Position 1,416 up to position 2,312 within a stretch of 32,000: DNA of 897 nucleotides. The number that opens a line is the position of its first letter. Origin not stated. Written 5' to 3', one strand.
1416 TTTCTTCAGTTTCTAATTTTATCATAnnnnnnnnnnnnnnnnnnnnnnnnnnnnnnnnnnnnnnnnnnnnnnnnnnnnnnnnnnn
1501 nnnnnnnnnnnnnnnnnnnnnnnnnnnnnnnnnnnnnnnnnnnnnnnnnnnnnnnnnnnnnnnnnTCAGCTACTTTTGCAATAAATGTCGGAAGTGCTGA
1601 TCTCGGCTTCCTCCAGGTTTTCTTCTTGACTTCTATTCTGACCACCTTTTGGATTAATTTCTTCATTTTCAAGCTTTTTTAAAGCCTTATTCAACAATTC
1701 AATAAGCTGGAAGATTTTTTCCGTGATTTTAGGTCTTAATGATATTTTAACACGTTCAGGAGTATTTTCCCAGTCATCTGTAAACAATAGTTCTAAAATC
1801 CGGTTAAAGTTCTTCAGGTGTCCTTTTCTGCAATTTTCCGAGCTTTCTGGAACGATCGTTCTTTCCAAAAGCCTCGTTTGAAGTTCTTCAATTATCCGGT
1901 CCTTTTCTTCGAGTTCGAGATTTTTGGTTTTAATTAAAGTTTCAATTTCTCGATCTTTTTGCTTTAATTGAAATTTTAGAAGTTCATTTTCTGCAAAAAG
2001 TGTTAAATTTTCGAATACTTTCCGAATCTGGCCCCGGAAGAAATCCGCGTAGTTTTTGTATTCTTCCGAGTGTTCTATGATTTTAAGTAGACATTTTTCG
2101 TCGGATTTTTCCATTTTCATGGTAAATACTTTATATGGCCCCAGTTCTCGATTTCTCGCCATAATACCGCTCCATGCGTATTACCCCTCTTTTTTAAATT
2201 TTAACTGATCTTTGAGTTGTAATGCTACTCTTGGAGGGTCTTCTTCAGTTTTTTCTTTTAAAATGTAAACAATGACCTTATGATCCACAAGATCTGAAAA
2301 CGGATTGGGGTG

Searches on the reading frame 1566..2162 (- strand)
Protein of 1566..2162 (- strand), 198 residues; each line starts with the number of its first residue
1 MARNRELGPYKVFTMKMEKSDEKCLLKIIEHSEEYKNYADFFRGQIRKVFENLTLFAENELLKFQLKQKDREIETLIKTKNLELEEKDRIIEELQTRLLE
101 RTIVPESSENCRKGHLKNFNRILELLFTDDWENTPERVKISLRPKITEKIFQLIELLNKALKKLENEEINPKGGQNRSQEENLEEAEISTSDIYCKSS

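Call 12: search_protein_families(library=pfam, proteins=[window:1566-2162:-], max_evalue=0.01)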
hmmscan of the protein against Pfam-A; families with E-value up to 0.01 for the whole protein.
window:1566-2162:- (198 aa): 0 families

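Call 23: find_encoding_contigs(protein=window:1566-2162:-, flank=10000, max_places=10)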
Protein window:1566-2162:- (198 aa): 3 contigs read that carry it; 1 place shown.
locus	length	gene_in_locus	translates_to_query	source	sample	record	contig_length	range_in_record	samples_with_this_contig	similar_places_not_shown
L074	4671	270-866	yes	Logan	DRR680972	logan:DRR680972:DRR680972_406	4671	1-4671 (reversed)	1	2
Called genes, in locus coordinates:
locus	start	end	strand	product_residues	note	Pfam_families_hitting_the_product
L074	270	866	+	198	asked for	-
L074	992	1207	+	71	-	-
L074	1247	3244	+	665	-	PF17207:MCM_OB, PF00493:MCM, PF07728:AAA_5 (faint), PF01078:Mg_chelatase (weak), PF17855:MCM_lid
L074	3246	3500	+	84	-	PF10802:DUF2540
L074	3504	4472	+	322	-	PF13495:Phage_int_SAM_4, PF00589:Phage_integrase, PF22823:MrpR_C_cat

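Call 79: search_protein_families(library=phrogs, proteins=[window:1566-2162:-, L074:3246-3500:+], max_evalue=0.001)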
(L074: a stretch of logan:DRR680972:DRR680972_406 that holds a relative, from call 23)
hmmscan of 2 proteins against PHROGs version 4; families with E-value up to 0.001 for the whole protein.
window:1566-2162:- (198 aa): 0 families

L074:3246-3500:+ (84 aa): 0 families

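Call 93: find_homologous_proteins(query=window:1566-2162:-, max_evalue=0.001)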
Query window:1566-2162:- (198 aa): 7 proteins with E <= 0.001 among 245 candidates.
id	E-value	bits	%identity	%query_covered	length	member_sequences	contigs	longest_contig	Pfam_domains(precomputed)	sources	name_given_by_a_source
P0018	2.7e-105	368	90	100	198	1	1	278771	-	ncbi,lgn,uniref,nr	ncbi:hypothetical protein HNP87_001828 [Methanococcus maripaludis]|uniref:Uncharacterized protein n=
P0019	2.2e-103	362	89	100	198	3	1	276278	-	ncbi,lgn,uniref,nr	ncbi:hypothetical protein [Methanococcus maripaludis]|uniref:Uncharacterized protein n=1 Tax=Methano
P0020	2.2e-102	359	88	100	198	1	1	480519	-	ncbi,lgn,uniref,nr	ncbi:hypothetical protein HNP92_001226 [Methanococcus maripaludis]|uniref:Uncharacterized protein n=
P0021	2.7e-99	348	97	87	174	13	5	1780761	-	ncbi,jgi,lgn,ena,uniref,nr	ncbi:hypothetical protein MmarC5_1122 [Methanococcus maripaludis C5]|uniref:Uncharacterized protein 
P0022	1.3e-94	333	94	87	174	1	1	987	-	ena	-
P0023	3.3e-85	303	86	87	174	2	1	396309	-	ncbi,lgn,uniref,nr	ncbi:hypothetical protein [Methanococcus maripaludis]|uniref:Uncharacterized protein n=1 Tax=Methano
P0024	1.5e-77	278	88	79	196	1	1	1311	-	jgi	-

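Call 100: predict_structure(alignment_id=A6)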
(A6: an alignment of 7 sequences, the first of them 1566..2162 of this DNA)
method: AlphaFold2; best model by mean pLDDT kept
length: 198 residues; sequences in the alignment: 7
mean_pLDDT: 68.8   pTM: 0.31
mean pLDDT of the five models: 68.8, 67.6, 66.2, 64.5, 60.8
residues with pLDDT >= 90: 41; 70-90: 69; 50-70: 43; < 50: 45
segments of 3 or more residues with pLDDT < 50: 1-5, 104-114, 170-198
pLDDT, mean of each block of 10 residues (from residue 1): 50 66 77 77 84 93 97 97 94 82 50 52 57 69 73 76 66 34 37 41
secondary structure, 60 per line:
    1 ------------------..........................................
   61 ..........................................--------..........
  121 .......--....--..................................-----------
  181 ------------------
elements in order: H19-102 H111-127 H130-133 H136-169
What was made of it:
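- The 198-aa operon protein models as coiled coil with low confidence (call 100).
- Tried and rejected: Its model is a low-confidence coiled coil (call 100).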
